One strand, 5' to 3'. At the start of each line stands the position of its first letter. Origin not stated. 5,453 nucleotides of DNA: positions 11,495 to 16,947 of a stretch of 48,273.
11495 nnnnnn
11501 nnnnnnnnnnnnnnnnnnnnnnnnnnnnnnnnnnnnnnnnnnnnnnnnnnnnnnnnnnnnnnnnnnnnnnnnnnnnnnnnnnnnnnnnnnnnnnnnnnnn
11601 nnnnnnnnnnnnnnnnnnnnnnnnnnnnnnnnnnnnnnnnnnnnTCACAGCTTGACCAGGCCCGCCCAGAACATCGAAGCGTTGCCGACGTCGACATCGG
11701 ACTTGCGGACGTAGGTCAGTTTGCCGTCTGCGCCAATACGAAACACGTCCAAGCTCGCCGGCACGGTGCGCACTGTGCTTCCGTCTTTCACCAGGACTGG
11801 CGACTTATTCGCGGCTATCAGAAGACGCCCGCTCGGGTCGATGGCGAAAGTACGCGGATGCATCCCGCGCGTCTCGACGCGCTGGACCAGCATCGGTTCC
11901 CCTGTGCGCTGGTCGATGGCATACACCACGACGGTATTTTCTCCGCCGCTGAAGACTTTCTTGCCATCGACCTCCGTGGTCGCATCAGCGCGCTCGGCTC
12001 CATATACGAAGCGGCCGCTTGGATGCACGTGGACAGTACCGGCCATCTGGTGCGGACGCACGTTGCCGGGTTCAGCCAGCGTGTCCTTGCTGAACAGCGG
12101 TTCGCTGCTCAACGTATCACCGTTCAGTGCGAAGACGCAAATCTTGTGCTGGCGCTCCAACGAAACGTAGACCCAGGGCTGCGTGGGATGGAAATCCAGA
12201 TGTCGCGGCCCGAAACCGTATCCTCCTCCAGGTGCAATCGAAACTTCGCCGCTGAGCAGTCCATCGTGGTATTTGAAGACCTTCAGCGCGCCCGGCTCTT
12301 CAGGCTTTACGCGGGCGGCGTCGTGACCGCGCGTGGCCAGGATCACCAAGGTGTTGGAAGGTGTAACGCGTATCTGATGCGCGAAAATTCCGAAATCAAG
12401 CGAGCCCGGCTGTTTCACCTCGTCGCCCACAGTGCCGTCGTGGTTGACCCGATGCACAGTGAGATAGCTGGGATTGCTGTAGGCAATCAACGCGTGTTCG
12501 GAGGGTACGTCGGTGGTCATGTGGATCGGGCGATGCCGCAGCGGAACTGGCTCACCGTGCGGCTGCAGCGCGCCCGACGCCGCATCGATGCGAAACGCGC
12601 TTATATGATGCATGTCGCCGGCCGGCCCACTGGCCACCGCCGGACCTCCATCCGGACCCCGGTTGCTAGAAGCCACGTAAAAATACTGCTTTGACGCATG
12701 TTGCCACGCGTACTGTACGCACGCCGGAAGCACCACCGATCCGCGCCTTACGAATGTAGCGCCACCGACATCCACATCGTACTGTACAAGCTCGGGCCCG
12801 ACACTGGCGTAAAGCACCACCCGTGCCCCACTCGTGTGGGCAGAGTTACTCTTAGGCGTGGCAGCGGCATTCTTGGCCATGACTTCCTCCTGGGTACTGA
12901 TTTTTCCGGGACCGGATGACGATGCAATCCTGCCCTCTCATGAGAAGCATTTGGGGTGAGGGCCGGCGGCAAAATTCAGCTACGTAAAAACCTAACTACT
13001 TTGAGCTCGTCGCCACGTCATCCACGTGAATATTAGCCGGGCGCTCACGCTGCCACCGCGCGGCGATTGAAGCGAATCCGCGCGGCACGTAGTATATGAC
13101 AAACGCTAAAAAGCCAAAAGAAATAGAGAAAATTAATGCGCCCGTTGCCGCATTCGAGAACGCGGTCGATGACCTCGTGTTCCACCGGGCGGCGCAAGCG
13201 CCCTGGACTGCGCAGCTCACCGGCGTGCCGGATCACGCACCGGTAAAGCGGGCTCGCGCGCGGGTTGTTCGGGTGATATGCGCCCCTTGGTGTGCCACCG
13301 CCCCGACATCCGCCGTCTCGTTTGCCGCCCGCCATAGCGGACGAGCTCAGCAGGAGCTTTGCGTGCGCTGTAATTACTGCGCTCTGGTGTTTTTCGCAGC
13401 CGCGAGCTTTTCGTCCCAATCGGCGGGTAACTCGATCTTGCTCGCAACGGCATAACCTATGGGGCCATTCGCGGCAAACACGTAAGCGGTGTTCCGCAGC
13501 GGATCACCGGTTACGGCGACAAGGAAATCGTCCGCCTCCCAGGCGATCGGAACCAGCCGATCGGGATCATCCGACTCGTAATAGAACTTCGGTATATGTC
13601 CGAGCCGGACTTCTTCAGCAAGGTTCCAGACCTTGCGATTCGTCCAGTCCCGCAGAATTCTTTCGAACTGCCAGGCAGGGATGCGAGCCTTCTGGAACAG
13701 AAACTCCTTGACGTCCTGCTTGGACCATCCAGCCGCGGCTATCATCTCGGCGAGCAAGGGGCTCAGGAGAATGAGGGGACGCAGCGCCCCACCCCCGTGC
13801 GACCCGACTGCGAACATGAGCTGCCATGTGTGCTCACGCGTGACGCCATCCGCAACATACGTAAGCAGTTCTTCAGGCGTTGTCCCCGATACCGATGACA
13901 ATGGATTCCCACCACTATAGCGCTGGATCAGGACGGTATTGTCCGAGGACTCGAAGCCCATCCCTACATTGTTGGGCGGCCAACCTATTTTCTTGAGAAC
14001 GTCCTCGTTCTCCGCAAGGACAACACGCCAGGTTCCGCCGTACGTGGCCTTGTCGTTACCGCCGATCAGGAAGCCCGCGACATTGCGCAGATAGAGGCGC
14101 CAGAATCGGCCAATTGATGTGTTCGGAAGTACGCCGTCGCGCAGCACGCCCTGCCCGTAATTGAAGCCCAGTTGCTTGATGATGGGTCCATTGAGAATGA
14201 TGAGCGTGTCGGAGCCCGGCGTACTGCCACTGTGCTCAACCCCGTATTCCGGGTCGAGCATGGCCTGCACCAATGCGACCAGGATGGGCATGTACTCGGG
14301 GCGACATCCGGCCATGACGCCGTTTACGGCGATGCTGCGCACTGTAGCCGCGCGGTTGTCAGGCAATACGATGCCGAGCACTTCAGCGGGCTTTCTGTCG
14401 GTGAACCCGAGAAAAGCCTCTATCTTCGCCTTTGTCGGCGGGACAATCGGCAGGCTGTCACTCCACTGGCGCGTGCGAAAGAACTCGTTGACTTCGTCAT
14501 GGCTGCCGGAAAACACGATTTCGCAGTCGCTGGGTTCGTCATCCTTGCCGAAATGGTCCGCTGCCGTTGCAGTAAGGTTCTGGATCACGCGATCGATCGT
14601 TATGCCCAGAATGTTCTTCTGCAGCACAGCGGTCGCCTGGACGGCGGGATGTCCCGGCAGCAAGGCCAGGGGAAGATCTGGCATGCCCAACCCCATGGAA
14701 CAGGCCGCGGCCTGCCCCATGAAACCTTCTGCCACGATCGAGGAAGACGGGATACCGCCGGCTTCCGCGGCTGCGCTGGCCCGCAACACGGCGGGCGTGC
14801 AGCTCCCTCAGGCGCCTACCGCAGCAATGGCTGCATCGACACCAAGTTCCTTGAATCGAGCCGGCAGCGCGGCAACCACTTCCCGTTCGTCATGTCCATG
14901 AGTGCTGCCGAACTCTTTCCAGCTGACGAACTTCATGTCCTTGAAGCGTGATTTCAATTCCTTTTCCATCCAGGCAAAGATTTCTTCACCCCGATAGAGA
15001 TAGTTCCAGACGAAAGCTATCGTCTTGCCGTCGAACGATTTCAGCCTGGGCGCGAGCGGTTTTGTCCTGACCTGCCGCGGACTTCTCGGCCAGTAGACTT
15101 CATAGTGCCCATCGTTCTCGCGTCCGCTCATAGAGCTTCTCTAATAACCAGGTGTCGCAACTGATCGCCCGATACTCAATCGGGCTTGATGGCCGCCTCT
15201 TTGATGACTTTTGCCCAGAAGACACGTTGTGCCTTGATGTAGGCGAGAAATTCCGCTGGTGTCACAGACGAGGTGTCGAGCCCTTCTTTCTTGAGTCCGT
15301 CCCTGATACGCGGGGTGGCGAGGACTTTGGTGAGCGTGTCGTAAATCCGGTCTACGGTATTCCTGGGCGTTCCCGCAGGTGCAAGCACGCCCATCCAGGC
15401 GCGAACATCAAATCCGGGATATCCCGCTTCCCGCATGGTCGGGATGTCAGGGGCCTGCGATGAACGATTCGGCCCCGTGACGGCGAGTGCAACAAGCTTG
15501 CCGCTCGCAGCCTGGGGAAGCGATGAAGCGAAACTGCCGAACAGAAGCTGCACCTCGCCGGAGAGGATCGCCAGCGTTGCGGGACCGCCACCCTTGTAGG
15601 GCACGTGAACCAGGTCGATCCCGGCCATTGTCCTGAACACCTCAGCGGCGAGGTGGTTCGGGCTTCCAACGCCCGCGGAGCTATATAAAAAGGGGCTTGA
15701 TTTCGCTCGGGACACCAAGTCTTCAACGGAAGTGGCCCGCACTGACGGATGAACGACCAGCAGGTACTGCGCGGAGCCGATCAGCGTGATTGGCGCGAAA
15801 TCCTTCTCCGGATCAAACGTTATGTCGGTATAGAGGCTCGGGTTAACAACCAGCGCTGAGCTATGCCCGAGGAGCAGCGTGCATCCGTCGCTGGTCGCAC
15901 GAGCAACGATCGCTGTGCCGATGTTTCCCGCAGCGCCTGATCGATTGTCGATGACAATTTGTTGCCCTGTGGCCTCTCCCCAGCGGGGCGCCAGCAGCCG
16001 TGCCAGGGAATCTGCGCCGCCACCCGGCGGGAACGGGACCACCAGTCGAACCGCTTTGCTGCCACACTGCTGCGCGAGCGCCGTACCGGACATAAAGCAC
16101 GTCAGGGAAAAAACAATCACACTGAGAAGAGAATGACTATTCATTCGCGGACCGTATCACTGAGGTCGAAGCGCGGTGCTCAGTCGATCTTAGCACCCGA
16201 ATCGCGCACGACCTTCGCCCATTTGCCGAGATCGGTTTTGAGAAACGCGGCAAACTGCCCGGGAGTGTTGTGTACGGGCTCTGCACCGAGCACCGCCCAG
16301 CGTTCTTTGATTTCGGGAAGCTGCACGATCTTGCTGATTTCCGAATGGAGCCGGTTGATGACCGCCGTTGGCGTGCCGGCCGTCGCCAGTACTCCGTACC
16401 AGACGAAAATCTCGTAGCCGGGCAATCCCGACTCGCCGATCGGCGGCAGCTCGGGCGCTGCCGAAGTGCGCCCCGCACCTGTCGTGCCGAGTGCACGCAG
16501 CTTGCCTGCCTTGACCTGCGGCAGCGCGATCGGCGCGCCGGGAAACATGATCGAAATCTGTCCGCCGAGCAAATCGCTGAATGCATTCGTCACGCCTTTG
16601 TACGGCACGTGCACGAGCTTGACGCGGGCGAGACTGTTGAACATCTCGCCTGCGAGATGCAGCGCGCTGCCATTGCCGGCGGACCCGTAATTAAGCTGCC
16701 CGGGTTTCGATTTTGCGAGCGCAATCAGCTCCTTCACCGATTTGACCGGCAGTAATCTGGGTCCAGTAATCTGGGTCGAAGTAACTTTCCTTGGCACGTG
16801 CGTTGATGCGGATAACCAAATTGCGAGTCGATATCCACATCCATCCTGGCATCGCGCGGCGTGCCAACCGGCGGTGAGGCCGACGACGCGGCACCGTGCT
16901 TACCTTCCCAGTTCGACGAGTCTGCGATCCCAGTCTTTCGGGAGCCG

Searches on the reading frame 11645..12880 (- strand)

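Call 11: search_protein_families(library=pfam, max_evalue=0.001, proteins=[window:11645-12880:-])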
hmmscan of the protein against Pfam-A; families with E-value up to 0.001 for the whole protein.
window:11645-12880:- (411 aa): 1 family
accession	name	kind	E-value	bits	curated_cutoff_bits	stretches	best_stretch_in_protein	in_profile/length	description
PF10282.15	Lactonase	-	6.5e-35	121.4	21.7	1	89-360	59-311/344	Lactonase, 7-bladed beta-propeller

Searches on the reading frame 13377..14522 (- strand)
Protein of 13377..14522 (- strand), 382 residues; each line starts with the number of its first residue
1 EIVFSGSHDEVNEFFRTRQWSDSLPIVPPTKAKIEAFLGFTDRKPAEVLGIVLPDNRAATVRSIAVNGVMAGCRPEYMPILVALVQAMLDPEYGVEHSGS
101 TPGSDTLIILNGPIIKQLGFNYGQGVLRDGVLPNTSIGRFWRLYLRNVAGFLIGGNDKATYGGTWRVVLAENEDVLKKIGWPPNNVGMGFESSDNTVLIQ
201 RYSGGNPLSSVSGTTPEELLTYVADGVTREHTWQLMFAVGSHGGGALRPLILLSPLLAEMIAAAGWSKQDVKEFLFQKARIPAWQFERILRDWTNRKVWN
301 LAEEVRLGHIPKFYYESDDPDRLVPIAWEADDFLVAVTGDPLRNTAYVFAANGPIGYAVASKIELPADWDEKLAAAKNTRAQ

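Call 25: find_homologous_proteins(query=window:13377-14522:-)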
Query seq(382 aa) (382 aa): 4933 proteins with E <= 0.001 among 8000 candidates; the best 120 are listed.
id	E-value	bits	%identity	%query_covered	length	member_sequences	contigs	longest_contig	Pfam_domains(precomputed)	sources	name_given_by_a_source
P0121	4.3e-259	877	100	100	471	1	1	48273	-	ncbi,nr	ncbi:MAG: hypothetical protein HY525_02555 [Betaproteobacteria bacterium]|nr:hypothetical protein [B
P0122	3.8e-222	755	86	98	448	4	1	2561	-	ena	-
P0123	7.7e-205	698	94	84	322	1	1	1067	-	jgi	jgi:hypothetical protein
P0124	2.5e-183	628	72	98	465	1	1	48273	PF24696.2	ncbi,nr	ncbi:MAG: hypothetical protein HY525_02575 [Betaproteobacteria bacterium]|nr:hypothetical protein [B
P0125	1.7e-179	615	71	98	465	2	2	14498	PF24696.2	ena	-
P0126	1.2e-178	612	69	98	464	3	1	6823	PF24696.2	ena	-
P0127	3.4e-178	611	70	98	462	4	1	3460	PF24696.2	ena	-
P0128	1.3e-177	609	70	99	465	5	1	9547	PF24696.2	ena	-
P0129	3.7e-177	607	68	100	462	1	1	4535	PF24696.2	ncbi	-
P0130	4.8e-177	607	68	99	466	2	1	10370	PF24696.2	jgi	-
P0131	6.7e-177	606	69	98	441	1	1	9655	-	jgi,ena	-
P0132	1.2e-176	606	69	99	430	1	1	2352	-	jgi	-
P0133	1.3e-176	606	69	98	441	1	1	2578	-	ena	-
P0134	1.7e-176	605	69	98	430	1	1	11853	-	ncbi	-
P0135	2.5e-176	605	70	98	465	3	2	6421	PF24696.2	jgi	-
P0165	8.5e-172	590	67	99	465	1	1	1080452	PF24696.2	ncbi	-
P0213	1.8e-169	582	66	99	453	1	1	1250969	-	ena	-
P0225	3.5e-169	581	66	99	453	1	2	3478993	-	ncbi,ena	-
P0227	5.3e-169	580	66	98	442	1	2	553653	-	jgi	jgi:hypothetical protein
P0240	1.4e-168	579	65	99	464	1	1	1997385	PF24696.2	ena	-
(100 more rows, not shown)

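Call 98: find_encoding_contigs(protein=P0225, flank=7000, max_places=2)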
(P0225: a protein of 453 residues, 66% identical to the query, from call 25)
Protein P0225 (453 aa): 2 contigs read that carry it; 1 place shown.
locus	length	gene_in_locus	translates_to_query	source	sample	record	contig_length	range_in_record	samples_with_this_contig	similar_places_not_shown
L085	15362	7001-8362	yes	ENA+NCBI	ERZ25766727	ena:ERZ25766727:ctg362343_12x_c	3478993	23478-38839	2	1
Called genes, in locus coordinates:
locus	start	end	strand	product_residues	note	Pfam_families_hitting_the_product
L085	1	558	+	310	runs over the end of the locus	PF00528:BPD_transp_1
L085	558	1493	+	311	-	PF12911:OppC_N (weak), PF00528:BPD_transp_1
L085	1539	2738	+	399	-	PF02515:CoA_transf_3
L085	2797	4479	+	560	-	PF02776:TPP_enzyme_N, PF00205:TPP_enzyme_M, PF02775:TPP_enzyme_C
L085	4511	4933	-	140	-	PF07366:SnoaL, PF14534:DUF4440 (weak), PF12680:SnoaL_2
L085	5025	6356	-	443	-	PF08534:Redoxin (weak), PF00578:AhpC-TSA, PF13905:Thioredoxin_8 (weak), PF17991:Thioredoxin_10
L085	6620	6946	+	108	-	PF24696:UGSC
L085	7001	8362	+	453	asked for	-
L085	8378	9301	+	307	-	PF00890:FAD_binding_2 (weak), PF01266:DAO, PF01946:Thi4 (faint), PF07992:Pyr_redox_2, PF12831:FAD_oxidored, PF13450:NAD_binding_8 (weak), PF13738:Pyr_redox_3, PF00070:Pyr_redox, +1 more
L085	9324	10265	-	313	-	PF02826:2-Hacid_dh_C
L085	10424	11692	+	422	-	PF07690:MFS_1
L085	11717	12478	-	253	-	PF12146:Hydrolase_4 (faint)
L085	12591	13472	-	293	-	PF04909:Amidohydro_2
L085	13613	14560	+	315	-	PF19300:BPD_transp_1_N (faint), PF00528:BPD_transp_1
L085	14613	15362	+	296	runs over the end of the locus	PF12911:OppC_N (weak), PF00528:BPD_transp_1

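Call 101: find_encoding_contigs(protein=P0165, flank=5000, max_places=1)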
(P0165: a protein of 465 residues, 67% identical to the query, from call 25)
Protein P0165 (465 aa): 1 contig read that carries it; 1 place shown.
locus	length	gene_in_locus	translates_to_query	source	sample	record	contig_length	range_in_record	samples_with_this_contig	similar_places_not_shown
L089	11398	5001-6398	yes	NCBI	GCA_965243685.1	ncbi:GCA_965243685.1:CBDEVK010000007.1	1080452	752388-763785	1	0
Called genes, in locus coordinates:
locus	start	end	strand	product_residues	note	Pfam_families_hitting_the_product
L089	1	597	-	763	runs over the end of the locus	PF01315:Ald_Xan_dh_C, PF02738:MoCoBD_1, PF20256:MoCoBD_2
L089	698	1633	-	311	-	PF00296:Bac_luciferase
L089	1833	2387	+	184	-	PF01323:DSBA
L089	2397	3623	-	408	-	PF05977:MFS_3, PF07690:MFS_1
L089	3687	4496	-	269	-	PF00106:adh_short, PF08659:KR, PF13561:adh_short_C2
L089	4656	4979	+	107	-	PF24696:UGSC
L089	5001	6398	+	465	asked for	PF24696:UGSC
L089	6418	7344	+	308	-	PF00890:FAD_binding_2, PF01266:DAO, PF07992:Pyr_redox_2, PF12831:FAD_oxidored (weak), PF13450:NAD_binding_8, PF01266:DAO (weak), PF13738:Pyr_redox_3, PF00070:Pyr_redox (weak), +2 more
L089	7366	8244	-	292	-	PF04909:Amidohydro_2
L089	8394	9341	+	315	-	PF00528:BPD_transp_1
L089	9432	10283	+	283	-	PF12911:OppC_N (weak), PF00528:BPD_transp_1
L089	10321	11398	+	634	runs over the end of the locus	PF00496:SBP_bac_5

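Call 102: find_encoding_contigs(protein=P0213, flank=5000, max_places=1)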
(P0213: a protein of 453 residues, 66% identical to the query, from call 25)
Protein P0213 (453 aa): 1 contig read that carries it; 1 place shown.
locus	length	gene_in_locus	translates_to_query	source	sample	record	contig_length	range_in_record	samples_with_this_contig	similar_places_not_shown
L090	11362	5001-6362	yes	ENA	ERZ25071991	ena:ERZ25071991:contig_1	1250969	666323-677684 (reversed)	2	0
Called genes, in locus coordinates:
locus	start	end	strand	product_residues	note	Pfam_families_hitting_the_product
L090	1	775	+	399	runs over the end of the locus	PF02515:CoA_transf_3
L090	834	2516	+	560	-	PF02776:TPP_enzyme_N, PF00205:TPP_enzyme_M, PF02775:TPP_enzyme_C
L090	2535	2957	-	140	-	PF07366:SnoaL (weak), PF14534:DUF4440 (weak), PF12680:SnoaL_2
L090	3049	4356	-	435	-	-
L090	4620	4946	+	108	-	PF24696:UGSC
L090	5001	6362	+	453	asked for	-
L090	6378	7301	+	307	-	PF00890:FAD_binding_2 (weak), PF01266:DAO, PF01946:Thi4 (faint), PF07992:Pyr_redox_2, PF12831:FAD_oxidored, PF13450:NAD_binding_8 (weak), PF13738:Pyr_redox_3 (weak), PF00070:Pyr_redox, +1 more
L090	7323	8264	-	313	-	PF02826:2-Hacid_dh_C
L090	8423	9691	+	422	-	PF07690:MFS_1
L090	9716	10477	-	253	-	PF12146:Hydrolase_4 (faint)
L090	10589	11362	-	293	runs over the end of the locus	PF04909:Amidohydro_2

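Call 103: find_encoding_contigs(protein=P0240, flank=5000, max_places=1)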
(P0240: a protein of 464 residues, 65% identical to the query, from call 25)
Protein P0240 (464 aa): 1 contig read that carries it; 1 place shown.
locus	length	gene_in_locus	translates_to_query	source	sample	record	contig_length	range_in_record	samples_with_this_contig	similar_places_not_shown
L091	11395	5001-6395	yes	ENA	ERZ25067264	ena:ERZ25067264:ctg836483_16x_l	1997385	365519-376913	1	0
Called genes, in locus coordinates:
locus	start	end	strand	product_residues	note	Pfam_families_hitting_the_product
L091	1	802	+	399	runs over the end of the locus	PF02515:CoA_transf_3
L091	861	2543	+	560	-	PF02776:TPP_enzyme_N, PF00205:TPP_enzyme_M, PF02775:TPP_enzyme_C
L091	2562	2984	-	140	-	PF07366:SnoaL, PF14534:DUF4440 (weak), PF12680:SnoaL_2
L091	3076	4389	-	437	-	-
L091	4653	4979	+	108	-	PF24696:UGSC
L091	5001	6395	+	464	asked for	PF24696:UGSC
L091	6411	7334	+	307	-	PF00890:FAD_binding_2 (weak), PF01266:DAO, PF01946:Thi4 (faint), PF07992:Pyr_redox_2, PF12831:FAD_oxidored, PF13450:NAD_binding_8 (weak), PF13738:Pyr_redox_3, PF00070:Pyr_redox, +1 more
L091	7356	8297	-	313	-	PF02826:2-Hacid_dh_C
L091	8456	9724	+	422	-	PF07690:MFS_1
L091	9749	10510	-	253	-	PF12146:Hydrolase_4 (faint)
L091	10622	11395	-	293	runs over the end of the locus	PF04909:Amidohydro_2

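Call 104: find_encoding_contigs(protein=P0227, flank=5000, max_places=1)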
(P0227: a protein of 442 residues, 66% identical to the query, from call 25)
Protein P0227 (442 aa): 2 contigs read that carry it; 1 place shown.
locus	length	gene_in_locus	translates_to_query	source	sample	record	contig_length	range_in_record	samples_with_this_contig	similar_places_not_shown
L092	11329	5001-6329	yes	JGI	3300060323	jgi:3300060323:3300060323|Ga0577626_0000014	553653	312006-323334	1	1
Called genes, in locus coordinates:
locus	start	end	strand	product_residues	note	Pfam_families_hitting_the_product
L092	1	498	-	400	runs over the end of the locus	PF04909:Amidohydro_2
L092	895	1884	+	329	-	PF03401:TctC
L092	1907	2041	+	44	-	-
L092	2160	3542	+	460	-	PF04909:Amidohydro_2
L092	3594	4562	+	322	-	PF03401:TctC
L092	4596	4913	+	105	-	PF24696:UGSC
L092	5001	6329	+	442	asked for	-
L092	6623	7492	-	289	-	PF02668:TauD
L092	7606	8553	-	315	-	PF02668:TauD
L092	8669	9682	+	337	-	PF03401:TctC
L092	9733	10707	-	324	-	PF02779:Transket_pyr, PF02780:Transketolase_C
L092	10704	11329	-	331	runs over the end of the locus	PF00676:E1_dh, PF13292:DXP_synthase_N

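Call 106: search_protein_families(library=ncbifam, max_evalue=0.00001, proteins=[L085:8378-9301:+, L089:6418-7344:+, L085:5025-6356:-])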
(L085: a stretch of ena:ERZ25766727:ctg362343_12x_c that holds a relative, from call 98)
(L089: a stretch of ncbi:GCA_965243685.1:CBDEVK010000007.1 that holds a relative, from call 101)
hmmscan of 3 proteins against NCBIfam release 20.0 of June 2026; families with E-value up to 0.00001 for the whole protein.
L085:8378-9301:+ (307 aa): 34 families (the best 25 are shown)
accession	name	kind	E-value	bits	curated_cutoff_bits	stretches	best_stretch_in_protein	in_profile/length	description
TIGR01292.1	TRX_reduct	equivalog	3.1e-74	249.5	343.45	1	8-304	1-300/300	thioredoxin-disulfide reductase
TIGR03140.1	AhpF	equivalog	1.1e-56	192.5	502.9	1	4-303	209-511/515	alkyl hydroperoxide reductase subunit F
TIGR03143.1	AhpF_homolog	hypoth_equivalog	7.1e-48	163.5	687.65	1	8-306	5-310/555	putative alkyl hydroperoxide reductase F subunit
NF007614.0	PRK10262.1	equivalog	9e-36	123.6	644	1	9-304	8-314/321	thioredoxin-disulfide reductase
NF009410.0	PRK12771.1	subfamily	1.3e-13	50.4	516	1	107-306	224-447/566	NAD(P)-binding protein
TIGR01350.1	lipoamide_DH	equivalog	1.2e-11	44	408.8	0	8-48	2-41/461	dihydrolipoyl dehydrogenase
TIGR03997.1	mycofact_OYE_2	equivalog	3.1e-11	42.4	793.15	1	8-177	380-534/645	mycofactocin system FadH/OYE family oxidoreductase 2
TIGR04018.1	Bthiol_YpdA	hypoth_equivalog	8.1e-11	41.3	339.9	1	99-282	106-292/316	YpdA family putative bacillithiol disulfide reductase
TIGR02053.1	MerA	equivalog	8.3e-11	41.5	454.45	1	91-283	113-312/465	mercury(II) reductase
TIGR01316.1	gltA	equivalog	4.1e-10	39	471.75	1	10-304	136-449/449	NADPH-dependent glutamate synthase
NF004991.0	PRK06370.1-3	subfamily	6.9e-10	38.1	620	1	6-49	34-76/509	FAD-containing oxidoreductase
TIGR03996.1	mycofact_OYE_1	hypoth_equivalog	1.8e-09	36.7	627.9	1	9-236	374-592/633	mycofactocin system FadH/OYE family oxidoreductase 1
NF009414.0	PRK12778.1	equivalog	4.1e-09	35.2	1103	1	9-306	433-751/752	bifunctional dihydroorotate dehydrogenase B NAD binding subunit/NADPH-dependent glutamate synthase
NF004943.0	PRK06292.2-1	equivalog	1.2e-08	34.2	432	0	104-279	129-308/456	dihydrolipoyl dehydrogenase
NF004776.0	PRK06116.1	equivalog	2.8e-08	33.2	480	0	7-45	4-41/450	glutathione-disulfide reductase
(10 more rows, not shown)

L089:6418-7344:+ (308 aa): 39 families (the best 25 are shown)
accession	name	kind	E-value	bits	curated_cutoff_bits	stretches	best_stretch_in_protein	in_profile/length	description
TIGR01292.1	TRX_reduct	equivalog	2.3e-74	249.9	343.45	1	9-305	1-300/300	thioredoxin-disulfide reductase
TIGR03140.1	AhpF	equivalog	4.8e-56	190.4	502.9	1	6-304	210-511/515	alkyl hydroperoxide reductase subunit F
TIGR03143.1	AhpF_homolog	hypoth_equivalog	7.9e-52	176.6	687.65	1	9-306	5-309/555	putative alkyl hydroperoxide reductase F subunit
NF007614.0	PRK10262.1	equivalog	5.3e-35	121.1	644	1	10-307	8-316/321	thioredoxin-disulfide reductase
TIGR04018.1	Bthiol_YpdA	hypoth_equivalog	9.8e-15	54.2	339.9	1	86-283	92-292/316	YpdA family putative bacillithiol disulfide reductase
NF040505.1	ArsO_flavin_mono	equivalog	7e-12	45.4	425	1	86-181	96-193/346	ArsO family NAD(P)H-dependent flavin-containing monooxygenase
TIGR01350.1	lipoamide_DH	equivalog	1.6e-11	43.6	408.8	0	9-45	2-37/461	dihydrolipoyl dehydrogenase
TIGR02053.1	MerA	equivalog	3.6e-11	42.7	454.45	1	97-283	117-311/465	mercury(II) reductase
NF009410.0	PRK12771.1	subfamily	1.9e-10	40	516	0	87-307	203-447/566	NAD(P)-binding protein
TIGR03997.1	mycofact_OYE_2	equivalog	9.5e-10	37.5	793.15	1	8-180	379-536/645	mycofactocin system FadH/OYE family oxidoreductase 2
NF040770.1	hetero_SS_HdrA2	exception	4.5e-09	35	1100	1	9-52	140-183/777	CoB-CoM heterodisulfide reductase HdrA2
TIGR01372.1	soxA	subfamily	6.3e-09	34.2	1164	1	5-246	165-424/996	sarcosine oxidase subunit alpha family protein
NF004776.0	PRK06116.1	equivalog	1.1e-08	34.5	480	0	8-44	4-40/450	glutathione-disulfide reductase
NF009409.0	PRK12770.1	subfamily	1.3e-08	34.3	343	0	146-306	171-351/360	putative glutamate synthase subunit beta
NF004991.0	PRK06370.1-3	subfamily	5.6e-08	31.8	620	0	7-46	34-72/509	FAD-containing oxidoreductase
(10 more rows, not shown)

L085:5025-6356:- (443 aa): 2 families
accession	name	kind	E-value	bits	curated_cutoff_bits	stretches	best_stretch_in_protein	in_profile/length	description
NF002854.0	PRK03147.1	subfamily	1.1e-10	41.7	170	1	134-239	62-162/176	thiol-disulfide oxidoreductase ResA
TIGR00385.1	dsbE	subfamily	4.1e-06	26.5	123.15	1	123-241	52-162/173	DsbE family thiol:disulfide interchange protein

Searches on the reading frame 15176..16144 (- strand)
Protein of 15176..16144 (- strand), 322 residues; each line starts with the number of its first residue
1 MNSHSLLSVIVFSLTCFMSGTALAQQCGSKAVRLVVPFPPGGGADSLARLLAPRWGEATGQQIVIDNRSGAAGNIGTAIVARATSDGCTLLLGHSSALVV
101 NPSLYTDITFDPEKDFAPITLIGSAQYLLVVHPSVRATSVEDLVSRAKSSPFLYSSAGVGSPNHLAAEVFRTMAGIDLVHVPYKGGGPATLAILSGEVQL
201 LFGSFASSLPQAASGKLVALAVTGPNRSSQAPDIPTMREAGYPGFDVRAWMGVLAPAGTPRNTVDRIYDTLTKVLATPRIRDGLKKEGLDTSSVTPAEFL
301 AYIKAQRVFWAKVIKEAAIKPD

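Call 11: search_protein_families(library=pfam, max_evalue=0.001, proteins=[window:15176-16144:-])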
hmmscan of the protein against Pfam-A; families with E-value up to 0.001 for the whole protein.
window:15176-16144:- (322 aa): 1 family
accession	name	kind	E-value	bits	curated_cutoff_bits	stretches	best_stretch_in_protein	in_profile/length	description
PF03401.19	TctC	-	2.9e-58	198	27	1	48-317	2-272/274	Tripartite tricarboxylate transporter family receptor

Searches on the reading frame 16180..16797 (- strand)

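Call 11: search_protein_families(library=pfam, max_evalue=0.001, proteins=[window:16180-16797:-])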
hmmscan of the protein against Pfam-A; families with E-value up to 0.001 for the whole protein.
window:16180-16797:- (205 aa): 1 family
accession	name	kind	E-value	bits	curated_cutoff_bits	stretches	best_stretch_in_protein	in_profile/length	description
PF03401.19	TctC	-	8.9e-44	150.5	27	1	13-200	85-272/274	Tripartite tricarboxylate transporter family receptor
